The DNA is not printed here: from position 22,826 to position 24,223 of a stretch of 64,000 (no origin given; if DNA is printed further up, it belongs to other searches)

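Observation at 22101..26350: Single translationally coupled operon: two EcoRI-family m6A methyltransferases + DUF262-HNH nuclease + HEPN (Abi_C) protein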

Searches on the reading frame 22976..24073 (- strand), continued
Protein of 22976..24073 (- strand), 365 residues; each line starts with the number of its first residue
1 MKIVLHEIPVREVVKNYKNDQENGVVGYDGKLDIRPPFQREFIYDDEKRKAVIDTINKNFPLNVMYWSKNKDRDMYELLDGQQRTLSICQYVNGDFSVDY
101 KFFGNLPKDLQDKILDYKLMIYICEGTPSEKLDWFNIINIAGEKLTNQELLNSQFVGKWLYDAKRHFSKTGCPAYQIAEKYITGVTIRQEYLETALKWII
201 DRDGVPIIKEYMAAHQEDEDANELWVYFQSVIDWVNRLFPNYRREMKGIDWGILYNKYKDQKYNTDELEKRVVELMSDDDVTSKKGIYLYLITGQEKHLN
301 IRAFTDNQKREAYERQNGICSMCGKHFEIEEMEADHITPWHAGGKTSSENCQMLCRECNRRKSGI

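Call 28: find_encoding_contigs(protein=P0011, flank=6000, max_places=4)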
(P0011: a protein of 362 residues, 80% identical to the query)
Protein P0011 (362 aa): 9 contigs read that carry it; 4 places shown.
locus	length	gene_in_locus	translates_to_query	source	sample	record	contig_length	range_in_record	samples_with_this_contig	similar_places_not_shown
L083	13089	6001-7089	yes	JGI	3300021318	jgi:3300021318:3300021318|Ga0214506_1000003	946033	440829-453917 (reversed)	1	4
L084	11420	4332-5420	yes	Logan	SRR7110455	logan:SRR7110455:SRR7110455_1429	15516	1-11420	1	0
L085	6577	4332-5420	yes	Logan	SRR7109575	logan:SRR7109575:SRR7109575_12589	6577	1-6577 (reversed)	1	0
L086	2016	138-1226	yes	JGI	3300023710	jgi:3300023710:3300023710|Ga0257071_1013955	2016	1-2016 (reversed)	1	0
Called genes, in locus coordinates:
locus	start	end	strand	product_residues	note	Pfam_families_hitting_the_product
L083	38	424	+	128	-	-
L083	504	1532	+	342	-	-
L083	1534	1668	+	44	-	-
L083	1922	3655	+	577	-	-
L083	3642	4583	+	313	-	-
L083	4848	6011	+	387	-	PF13651:EcoRI_methylase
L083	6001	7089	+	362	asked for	PF03235:GmrSD_N, PF01844:HNH, PF14279:HNH_5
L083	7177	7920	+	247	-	PF12686:DUF3800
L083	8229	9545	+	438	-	-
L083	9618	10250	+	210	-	-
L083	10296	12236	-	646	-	-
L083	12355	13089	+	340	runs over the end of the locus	PF01520:Amidase_3, PF23473:LysM3_LYK4_5 (faint), PF23577:LysM_RLK (faint), PF01476:LysM, PF23446:LysM1_NFP_LYK (faint), PF23462:LysM3_NFP (faint), PF23472:LysM2_CERK1_LYK3_4_5 (faint), PF01476:LysM, +1 more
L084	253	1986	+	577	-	-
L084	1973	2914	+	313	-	-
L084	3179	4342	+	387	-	PF13651:EcoRI_methylase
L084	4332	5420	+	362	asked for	PF03235:GmrSD_N, PF01844:HNH, PF14279:HNH_5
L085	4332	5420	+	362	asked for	PF03235:GmrSD_N, PF01844:HNH, PF14279:HNH_5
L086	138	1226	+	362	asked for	PF03235:GmrSD_N, PF01844:HNH, PF14279:HNH_5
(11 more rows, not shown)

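Call 35: get_annotated_region(hit=H1, flank=5000)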
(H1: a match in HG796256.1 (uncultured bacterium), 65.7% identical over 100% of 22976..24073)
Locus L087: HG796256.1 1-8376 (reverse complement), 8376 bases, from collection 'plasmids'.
description: Uncultured bacterium plasmid pRGI00069
organism: uncultured bacterium (NCBI taxid 77133)
taxonomy: Bacteria; ; ; ; ; ; uncultured bacterium
host: -; source: -; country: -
typing (MOB-suite, as given by PLSDB): non-mobilizable; replicon rep_cluster_1563
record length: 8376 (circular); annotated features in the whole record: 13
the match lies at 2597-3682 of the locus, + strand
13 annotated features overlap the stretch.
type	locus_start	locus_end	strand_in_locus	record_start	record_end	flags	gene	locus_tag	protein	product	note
CDS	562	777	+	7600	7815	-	-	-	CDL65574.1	-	-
CDS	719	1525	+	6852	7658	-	-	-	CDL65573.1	-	-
CDS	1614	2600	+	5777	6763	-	-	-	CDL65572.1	-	-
CDS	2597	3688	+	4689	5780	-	-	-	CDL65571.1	-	-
CDS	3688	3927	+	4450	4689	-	-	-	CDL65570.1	-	-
CDS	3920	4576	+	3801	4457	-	-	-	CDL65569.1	-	-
CDS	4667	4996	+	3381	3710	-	-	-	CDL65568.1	-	-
CDS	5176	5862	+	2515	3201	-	-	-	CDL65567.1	-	-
CDS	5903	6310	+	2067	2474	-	-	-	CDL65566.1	-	-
CDS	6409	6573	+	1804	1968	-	-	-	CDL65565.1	-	-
CDS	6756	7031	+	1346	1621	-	-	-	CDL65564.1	-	-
CDS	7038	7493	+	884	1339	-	-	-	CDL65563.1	-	-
CDS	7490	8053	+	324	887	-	-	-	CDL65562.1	-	-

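Call 37: find_encoding_contigs(protein=P0001, flank=10000, max_places=4)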
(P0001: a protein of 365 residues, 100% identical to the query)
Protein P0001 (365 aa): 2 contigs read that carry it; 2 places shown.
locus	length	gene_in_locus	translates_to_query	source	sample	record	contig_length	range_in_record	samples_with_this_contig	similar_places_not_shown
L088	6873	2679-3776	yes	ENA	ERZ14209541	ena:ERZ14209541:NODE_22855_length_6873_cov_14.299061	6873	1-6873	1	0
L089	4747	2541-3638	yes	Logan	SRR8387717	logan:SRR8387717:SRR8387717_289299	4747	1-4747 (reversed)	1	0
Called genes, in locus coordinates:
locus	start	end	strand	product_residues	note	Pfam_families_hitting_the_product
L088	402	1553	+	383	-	PF13651:EcoRI_methylase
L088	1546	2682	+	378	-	PF13651:EcoRI_methylase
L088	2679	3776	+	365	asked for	PF03235:GmrSD_N, PF01844:HNH, PF14279:HNH_5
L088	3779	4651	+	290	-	PF14355:Abi_C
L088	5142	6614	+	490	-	PF12797:Fer4_2 (faint), PF01180:DHO_dh, PF01207:Dus (weak), PF12837:Fer4_6 (weak), PF12838:Fer4_7, PF13237:Fer4_10 (weak), PF14697:Fer4_21, PF00037:Fer4 (weak), +1 more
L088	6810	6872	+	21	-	?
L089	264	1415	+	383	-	PF13651:EcoRI_methylase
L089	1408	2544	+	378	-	PF13651:EcoRI_methylase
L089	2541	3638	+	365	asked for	PF03235:GmrSD_N, PF01844:HNH, PF14279:HNH_5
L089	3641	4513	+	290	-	PF14355:Abi_C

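Call 52: predict_structure(alignment_id=A1)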
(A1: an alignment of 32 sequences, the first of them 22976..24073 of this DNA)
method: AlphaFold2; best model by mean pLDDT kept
length: 365 residues; sequences in the alignment: 32
mean_pLDDT: 64.0   pTM: 0.49
mean pLDDT of the five models: 64.0, 63.2, 62.1, 59.7, 59.7
residues with pLDDT >= 90: 3; 70-90: 123; 50-70: 173; < 50: 66
segments of 3 or more residues with pLDDT < 50: 36-44, 81-87, 139-143, 276-303, 338-346
pLDDT, mean of each block of 10 residues (from residue 1): 70 69 59 51 55 61 59 60 49 56 66 69 65 56 57 66 69 66 60 85 85 80 83 78 65 79 54 46 38 35 60 86 87 63 49 76 54
secondary structure, 60 per line:
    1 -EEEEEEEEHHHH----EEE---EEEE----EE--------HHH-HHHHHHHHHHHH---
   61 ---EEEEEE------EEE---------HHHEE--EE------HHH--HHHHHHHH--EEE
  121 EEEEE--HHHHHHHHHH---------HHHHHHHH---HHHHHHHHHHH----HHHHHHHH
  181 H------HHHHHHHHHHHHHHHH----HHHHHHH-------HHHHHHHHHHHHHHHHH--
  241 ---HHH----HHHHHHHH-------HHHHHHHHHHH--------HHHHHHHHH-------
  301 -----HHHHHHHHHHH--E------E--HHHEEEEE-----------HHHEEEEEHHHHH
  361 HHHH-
elements in order: E2-9 H10-13 E18-20 E24-27 H46-57 E64-69 E76-78 H108-115 E118-125 H128-137 H147-154 H158-168 H173-181 H188-203 H208-214 H222-238 H251-258 H266-276 H285-293 H306-316 E332-336 E351-355 H356-364

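Call 55: fold_search(model_id=the predicted structure, library=pdb)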
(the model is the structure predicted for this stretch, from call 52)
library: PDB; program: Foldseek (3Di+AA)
matches with E <= 10: 199; with E <= 0.001: 2
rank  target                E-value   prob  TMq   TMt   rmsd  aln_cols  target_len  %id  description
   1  7ol9_B                5.1e-04  0.96  0.18  0.27  16.1       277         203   14  Crystal structure of C-terminally truncated Bacillus subtilis nucleoid occlusion protein (Noc) complexed to the Noc-bi (released 2022-03-09)
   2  7bnk_B                6.7e-04  0.97  0.17  0.28  17.0       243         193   13  Crystal structure of ParB from Myxococcus xanthus bound to CDP and Monothiophosphate (released 2021-09-08)
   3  7bnr_A                1.8e-03  0.93  0.18  0.28  16.6       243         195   13  Crystal structure of a ParB Q52A mutant from Myxococcus xanthus bound to CTPyS (released 2021-09-08)
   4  7bnk_A                2.4e-03  0.90  0.17  0.28  17.0       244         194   12  Crystal structure of ParB from Myxococcus xanthus bound to CDP and Monothiophosphate (released 2021-09-08)
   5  7ol9_A                3.8e-03  0.69  0.15  0.24  16.6       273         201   15  Crystal structure of C-terminally truncated Bacillus subtilis nucleoid occlusion protein (Noc) complexed to the Noc-bi (released 2022-03-09)
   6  4h9d_C                7.3e-03  1.00  0.13  0.51   3.1        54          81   41  Crystal Structure of Mn-dependent Gme HNH nicking endonuclease from Geobacter metallireducens GS-15, Northeast Structu (released 2012-10-10)
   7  5k5d_B                9.1e-03  0.47  0.19  0.24  13.5       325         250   11  Structure of the C2221 form of Pnob8-like ParB-N domain (released 2016-06-15)
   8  4h9d_A                9.7e-03  1.00  0.12  0.41   7.2        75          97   29  Crystal Structure of Mn-dependent Gme HNH nicking endonuclease from Geobacter metallireducens GS-15, Northeast Structu (released 2012-10-10)
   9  6sdk_A                1.1e-02  0.75  0.18  0.28  15.8       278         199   11  Crystal structure of bacterial ParB dimer bound to CDP (released 2019-10-23)
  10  3cyi                  1.2e-02  0.91  0.17  0.39   6.3       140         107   14  Crystal Structure of Human Sulfiredoxin (Srx) in Complex with ATP:Mg2+ (released 2008-07-01)
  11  8fm1_C                1.6e-02  1.00  0.13  0.14   2.7        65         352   23  Structure of CBASS Cap5 from Pseudomonas syringae in the absence of a ligand (apo form dimer) (released 2024-02-07)
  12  1xw4                  1.7e-02  0.92  0.17  0.41   6.6       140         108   14  Crystal Structure of Human Sulfiredoxin (Srx) in Complex with ADP (released 2005-05-24)
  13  6sdk_B                1.7e-02  0.66  0.18  0.28  15.7       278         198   10  Crystal structure of bacterial ParB dimer bound to CDP (released 2019-10-23)
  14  4ogc                  1.9e-02  0.97  0.15  0.06  15.5       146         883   17  Crystal structure of the Type II-C Cas9 enzyme from Actinomyces naeslundii (released 2014-02-12)
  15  4oge                  1.9e-02  0.93  0.14  0.06  15.9       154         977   17  Crystal structure of the Type II-C Cas9 enzyme from Actinomyces naeslundii (released 2014-02-12)
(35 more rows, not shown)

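Call 56: get_annotated_region(hit=H19, flank=5000)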
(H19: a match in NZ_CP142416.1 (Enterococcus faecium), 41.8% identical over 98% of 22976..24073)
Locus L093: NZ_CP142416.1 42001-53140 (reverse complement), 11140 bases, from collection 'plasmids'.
description: Enterococcus faecium strain BN83 plasmid pBN83-1, complete sequence
organism: Enterococcus faecium (NCBI taxid 1352)
taxonomy: Bacteria; Bacillota; Bacilli; Lactobacillales; Enterococcaceae; Enterococcus; Enterococcus faecium
host: -; source: Bovine,milk sample; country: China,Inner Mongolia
typing (MOB-suite, as given by PLSDB): non-mobilizable; replicon rep_cluster_1118,rep_cluster_893
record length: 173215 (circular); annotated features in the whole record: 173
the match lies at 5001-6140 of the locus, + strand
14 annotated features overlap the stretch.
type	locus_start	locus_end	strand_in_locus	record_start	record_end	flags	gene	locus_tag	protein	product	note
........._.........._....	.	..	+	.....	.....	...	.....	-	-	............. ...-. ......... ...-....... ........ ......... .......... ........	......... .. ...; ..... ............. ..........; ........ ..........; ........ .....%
predicted_resistance_gene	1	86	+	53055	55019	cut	optrA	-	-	ABC-F type ribosomal protection protein OptrA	predicted by amrfinderplus; class PHENICOL/OXAZOLIDINONE; identity 99.69%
CDS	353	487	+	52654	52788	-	-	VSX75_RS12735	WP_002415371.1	hypothetical protein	-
CDS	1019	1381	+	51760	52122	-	-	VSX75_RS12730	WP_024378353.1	EFR1 family ferrodoxin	-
CDS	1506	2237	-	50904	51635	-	erm(A)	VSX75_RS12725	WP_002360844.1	23S rRNA (adenine(2058)-N(6))-methyltransferase Erm(A)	-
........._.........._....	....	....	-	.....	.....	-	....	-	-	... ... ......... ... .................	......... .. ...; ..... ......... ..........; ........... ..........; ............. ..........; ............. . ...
CDS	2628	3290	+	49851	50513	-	-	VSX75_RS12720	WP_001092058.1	class I SAM-dependent methyltransferase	GO:0032259 - methylation [Evidence IEA]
CDS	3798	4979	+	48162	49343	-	-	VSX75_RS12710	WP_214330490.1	adenine-specific methyltransferase EcoRI family protein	-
CDS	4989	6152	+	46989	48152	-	-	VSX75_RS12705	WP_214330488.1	DUF262 domain-containing protein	-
CDS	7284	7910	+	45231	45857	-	-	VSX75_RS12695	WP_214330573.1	hypothetical protein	-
CDS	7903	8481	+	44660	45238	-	-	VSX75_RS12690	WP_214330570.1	hypothetical protein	-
CDS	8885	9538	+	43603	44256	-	-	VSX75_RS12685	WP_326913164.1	type ISP restriction/modification enzyme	-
CDS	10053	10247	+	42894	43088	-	-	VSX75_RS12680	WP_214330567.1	hypothetical protein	-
CDS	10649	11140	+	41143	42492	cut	-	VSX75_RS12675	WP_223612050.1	site-specific integrase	GO:0015074 - DNA integration [Evidence IEA]; GO:0006310 - DNA recombination [Evidence IEA]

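Call 57: get_annotated_region(hit=H29, flank=4000)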
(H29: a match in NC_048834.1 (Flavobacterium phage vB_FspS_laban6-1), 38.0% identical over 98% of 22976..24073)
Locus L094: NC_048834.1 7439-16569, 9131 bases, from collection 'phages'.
description: Flavobacterium phage vB_FspS_laban6-1, complete genome.
organism: Flavobacterium phage vB_FspS_laban6-1 (NCBI taxid 2686250)
taxonomy: Viruses; Duplodnaviria; Heunggongvirae; Uroviricota; Caudoviricetes; Duneviridae; Labanvirus; Labanvirus laban
host: Flavobacterium sp. LMO6; source: -; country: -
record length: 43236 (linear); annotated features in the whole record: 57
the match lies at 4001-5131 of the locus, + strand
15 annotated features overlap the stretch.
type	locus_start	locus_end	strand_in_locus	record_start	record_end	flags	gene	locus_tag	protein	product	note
CDS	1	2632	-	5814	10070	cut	-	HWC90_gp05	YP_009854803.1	tail length tape measure protein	annotation based on sequence similarity to NCBI OJX55566.1 and Pfam PF10145.8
CDS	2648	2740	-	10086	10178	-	-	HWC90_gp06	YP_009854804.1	hypothetical protein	-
CDS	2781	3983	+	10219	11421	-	-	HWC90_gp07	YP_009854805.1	DNA methyltransferase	annotation based on sequence similarity to NCBI WP_139205276.1 and Pfam PF13651.5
CDS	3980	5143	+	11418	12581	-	-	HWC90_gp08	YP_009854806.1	DUF262 domain-containing protein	annotation based on sequence similarity to NCBI WP_134338253.1 and Pfam PF03235.13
CDS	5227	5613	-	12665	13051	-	-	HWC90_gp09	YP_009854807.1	hypothetical protein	annotation based on sequence similarity to NCBI OYX86819.1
CDS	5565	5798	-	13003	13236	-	-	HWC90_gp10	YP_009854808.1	hypothetical protein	-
CDS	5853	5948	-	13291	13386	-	-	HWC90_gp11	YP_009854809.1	hypothetical protein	-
CDS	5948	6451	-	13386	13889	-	-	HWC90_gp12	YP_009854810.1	DUF4468 domain-containing protein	annotation based on sequence similarity to NCBI PIV94313.1 and Pfam PF14730.5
CDS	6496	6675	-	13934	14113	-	-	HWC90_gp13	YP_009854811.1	hypothetical protein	annotation based on sequence similarity to NCBI WP_094166438.1 and Pfam PF13446.5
CDS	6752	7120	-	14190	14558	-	-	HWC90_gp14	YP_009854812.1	hypothetical protein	annotation based on sequence similarity to NCBI WP_093024724.1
CDS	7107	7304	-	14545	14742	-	-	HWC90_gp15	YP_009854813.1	hypothetical protein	annotation based on sequence similarity to NCBI OYX86815.1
CDS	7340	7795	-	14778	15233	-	-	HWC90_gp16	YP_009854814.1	hypothetical protein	annotation based on sequence similarity to NCBI WP_026730214.1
CDS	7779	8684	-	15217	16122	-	-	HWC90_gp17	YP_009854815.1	hypothetical protein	annotation based on sequence similarity to NCBI OYX86813.1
CDS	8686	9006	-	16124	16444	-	-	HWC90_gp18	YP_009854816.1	hypothetical protein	annotation based on sequence similarity to NCBI WP_093024720.1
CDS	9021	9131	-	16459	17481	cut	-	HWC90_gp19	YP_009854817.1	hypothetical protein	annotation based on sequence similarity to NCBI WP_026730211.1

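Call 58: get_annotated_region(hit=H2, flank=4000)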
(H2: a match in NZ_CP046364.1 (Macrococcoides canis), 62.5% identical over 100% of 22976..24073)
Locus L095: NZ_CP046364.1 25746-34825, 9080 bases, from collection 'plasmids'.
description: Macrococcoides canis strain Epi0082 plasmid pMiCAN82a, complete sequence
organism: Macrococcoides canis (NCBI taxid 1855823)
taxonomy: Bacteria; Bacillota; Bacilli; Bacillales; Staphylococcaceae; Macrococcoides; Macrococcoides canis
host: -; source: dog,swabs,ear infection; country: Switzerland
typing (MOB-suite, as given by PLSDB): non-mobilizable
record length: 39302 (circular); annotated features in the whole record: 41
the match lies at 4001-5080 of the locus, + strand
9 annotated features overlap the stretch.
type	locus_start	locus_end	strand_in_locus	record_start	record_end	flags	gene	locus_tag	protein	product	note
CDS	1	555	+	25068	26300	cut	-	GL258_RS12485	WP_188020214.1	conjugal transfer protein TrbL family protein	-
CDS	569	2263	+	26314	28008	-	-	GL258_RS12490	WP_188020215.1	hypothetical protein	-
CDS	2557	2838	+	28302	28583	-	-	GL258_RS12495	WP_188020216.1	hypothetical protein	-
CDS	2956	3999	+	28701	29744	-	-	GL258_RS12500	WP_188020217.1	adenine-specific methyltransferase EcoRI family protein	-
CDS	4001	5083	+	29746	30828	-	-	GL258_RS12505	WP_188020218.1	DUF262 domain-containing protein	-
CDS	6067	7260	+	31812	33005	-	-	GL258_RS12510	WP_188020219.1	macrolide efflux MFS transporter Mef(F)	-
predicted_resistance_gene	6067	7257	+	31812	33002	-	mef(F)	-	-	macrolide efflux MFS transporter Mef(F)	predicted by amrfinderplus; class MACROLIDE; identity 100.0%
predicted_resistance_gene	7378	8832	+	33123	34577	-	msr(G)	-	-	ABC-F type ribosomal protection protein Msr(G)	predicted by amrfinderplus; class MACROLIDE/STREPTOGRAMIN; identity 100.0%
CDS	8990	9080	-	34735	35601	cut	-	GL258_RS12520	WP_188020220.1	NADP-dependent oxidoreductase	-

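Call 81: search_solved_structures(query=A1, max_evalue=1)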
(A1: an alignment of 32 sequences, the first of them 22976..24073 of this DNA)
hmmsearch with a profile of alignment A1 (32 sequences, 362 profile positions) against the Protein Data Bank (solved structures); distinct sequences matched with E-value up to 1: 10.
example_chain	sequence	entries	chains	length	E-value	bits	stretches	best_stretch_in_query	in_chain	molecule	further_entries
4h9d_A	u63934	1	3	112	5.1e-08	35.5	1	313-360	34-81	HNH endonuclease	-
6ghc_A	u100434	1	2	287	0.00021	23.7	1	311-358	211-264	5-methylcytosine-specific restriction enzyme A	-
6me0_C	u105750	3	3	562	0.00022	23.6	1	305-358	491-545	Maturase reverse transcriptase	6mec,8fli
8w2z_A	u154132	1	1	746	0.0013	21.1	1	306-361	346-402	HNH nuclease domain-containing protein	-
8zq9_B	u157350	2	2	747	0.0013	21.1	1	306-361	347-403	a protein | HNH nuclease domain-containing protein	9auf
8w2s_A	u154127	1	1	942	0.0013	21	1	306-361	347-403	HNH nuclease domain-containing protein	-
5h0m_A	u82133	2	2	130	0.0081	18.4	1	308-360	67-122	HNH endonuclease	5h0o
8d2k_A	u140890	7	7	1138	0.012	17.9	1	313-360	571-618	CRISPR-associated endonuclease, Csn1 family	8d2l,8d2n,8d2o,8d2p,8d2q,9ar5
9k32_A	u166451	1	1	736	0.018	17.3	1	312-361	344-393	HNH nuclease domain-containing protein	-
5mkw_A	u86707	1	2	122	0.34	13.1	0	330-360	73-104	DNA annealing helicase and endonuclease ZRANB3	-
